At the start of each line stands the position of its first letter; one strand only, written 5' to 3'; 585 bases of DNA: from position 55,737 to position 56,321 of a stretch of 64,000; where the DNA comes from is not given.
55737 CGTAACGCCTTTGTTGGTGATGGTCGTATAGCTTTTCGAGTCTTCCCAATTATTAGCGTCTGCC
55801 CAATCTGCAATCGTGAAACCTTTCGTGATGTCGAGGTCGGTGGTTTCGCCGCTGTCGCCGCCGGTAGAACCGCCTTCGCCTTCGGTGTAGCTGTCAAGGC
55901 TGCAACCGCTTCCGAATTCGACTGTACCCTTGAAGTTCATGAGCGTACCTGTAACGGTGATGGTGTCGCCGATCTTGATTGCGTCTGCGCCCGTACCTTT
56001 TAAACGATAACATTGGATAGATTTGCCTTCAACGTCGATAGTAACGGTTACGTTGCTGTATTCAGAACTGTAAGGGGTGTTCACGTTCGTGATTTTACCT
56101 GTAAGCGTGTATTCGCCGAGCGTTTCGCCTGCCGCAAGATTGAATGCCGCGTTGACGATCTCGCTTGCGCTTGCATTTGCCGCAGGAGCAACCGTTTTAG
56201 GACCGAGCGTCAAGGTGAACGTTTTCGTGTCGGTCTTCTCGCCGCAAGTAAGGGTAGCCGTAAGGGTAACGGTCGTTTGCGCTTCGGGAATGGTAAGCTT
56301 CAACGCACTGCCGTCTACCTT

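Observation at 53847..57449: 1200-aa lipoprotein built from a duplicated module set with two OB-fold-like units and no recognisable catalytic domain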

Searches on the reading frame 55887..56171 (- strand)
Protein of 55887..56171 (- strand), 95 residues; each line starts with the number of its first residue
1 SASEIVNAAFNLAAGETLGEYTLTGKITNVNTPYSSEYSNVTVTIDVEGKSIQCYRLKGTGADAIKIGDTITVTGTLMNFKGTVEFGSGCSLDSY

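Call 67: search_protein_families(library=pfam, alignment_id=A4, max_evalue=0.01)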
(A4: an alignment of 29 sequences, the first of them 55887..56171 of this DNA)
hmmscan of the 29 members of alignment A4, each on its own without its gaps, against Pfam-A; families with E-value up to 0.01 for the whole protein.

A. member 1, window:55887-56171:- (95 aa): 2 families
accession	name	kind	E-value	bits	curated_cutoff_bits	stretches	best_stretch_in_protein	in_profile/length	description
PF01336.31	tRNA_anti-codon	-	0.00026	21.3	27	1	22-85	2-66/75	OB-fold nucleic acid binding domain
PF16377.10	DUF4987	-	0.0066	17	28.7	1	6-93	14-101/154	Domain of unknown function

B. families by the number of members that match (of 29 scanned): 6 families
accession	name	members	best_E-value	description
PF01336.31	tRNA_anti-codon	11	9e-05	OB-fold nucleic acid binding domain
PF13742.12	tRNA_anti_2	1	0.00069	OB-fold nucleic acid binding domain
PF12869.13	tRNA_anti-like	1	0.0023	tRNA_anti-like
PF18914.6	DUF5666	1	0.0056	Domain of unknown function (DUF5666)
PF16377.10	DUF4987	1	0.0066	Domain of unknown function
PF13100.11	OstA_2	1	0.0066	OstA-like protein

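Call 68: search_solved_structures(query=A4, max_evalue=1, show_alignments=2)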
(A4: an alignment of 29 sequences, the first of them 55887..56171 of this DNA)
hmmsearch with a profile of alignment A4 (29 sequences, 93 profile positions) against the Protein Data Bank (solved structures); distinct sequences matched with E-value up to 1: 16.
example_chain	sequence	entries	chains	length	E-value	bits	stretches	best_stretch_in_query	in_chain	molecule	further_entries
6i52_B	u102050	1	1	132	0.0063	19.6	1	13-90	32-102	Replication factor A protein 2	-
4joi_A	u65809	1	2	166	0.023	17.8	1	61-90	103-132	CST complex subunit STN1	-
8d0b_B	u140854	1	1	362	0.081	16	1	61-90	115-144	CST complex subunit STN1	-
7u5c_F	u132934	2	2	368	0.083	16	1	61-90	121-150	CST complex subunit STN1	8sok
6w6w_C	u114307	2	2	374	0.086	15.9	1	61-90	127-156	CST complex subunit STN1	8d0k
2wkd_A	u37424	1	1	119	0.21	14.7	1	24-81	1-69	ORF34P2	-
1icn_A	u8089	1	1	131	0.24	14.5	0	4-66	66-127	INTESTINAL FATTY ACID BINDING PROTEIN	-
4gdz_A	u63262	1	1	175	0.25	14.5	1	19-66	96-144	Uncharacterized protein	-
1a57_A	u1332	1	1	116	0.28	14.3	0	4-66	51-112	INTESTINAL FATTY ACID-BINDING PROTEIN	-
1ael_A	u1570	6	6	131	0.29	14.3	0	4-66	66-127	FATTY ACID-BINDING PROTEIN | INTESTINAL FATTY ACID BINDING PROTEIN | INTESTINAL FATTY ACID-BINDING PROTEIN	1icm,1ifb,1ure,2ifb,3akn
1ifc_A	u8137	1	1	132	0.29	14.2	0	4-66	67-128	INTESTINAL FATTY ACID BINDING PROTEIN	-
1t8v_A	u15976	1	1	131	0.33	14.1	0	4-66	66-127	Fatty acid-binding protein, intestinal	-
8soj_B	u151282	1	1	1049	0.34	14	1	61-90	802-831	CST complex subunit STN1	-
2wkc_A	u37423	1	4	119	0.34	14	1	24-81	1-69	ORF34P2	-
9o7t_A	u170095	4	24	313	0.7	13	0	45-89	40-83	Cmp-binding-factor 1 | YhaM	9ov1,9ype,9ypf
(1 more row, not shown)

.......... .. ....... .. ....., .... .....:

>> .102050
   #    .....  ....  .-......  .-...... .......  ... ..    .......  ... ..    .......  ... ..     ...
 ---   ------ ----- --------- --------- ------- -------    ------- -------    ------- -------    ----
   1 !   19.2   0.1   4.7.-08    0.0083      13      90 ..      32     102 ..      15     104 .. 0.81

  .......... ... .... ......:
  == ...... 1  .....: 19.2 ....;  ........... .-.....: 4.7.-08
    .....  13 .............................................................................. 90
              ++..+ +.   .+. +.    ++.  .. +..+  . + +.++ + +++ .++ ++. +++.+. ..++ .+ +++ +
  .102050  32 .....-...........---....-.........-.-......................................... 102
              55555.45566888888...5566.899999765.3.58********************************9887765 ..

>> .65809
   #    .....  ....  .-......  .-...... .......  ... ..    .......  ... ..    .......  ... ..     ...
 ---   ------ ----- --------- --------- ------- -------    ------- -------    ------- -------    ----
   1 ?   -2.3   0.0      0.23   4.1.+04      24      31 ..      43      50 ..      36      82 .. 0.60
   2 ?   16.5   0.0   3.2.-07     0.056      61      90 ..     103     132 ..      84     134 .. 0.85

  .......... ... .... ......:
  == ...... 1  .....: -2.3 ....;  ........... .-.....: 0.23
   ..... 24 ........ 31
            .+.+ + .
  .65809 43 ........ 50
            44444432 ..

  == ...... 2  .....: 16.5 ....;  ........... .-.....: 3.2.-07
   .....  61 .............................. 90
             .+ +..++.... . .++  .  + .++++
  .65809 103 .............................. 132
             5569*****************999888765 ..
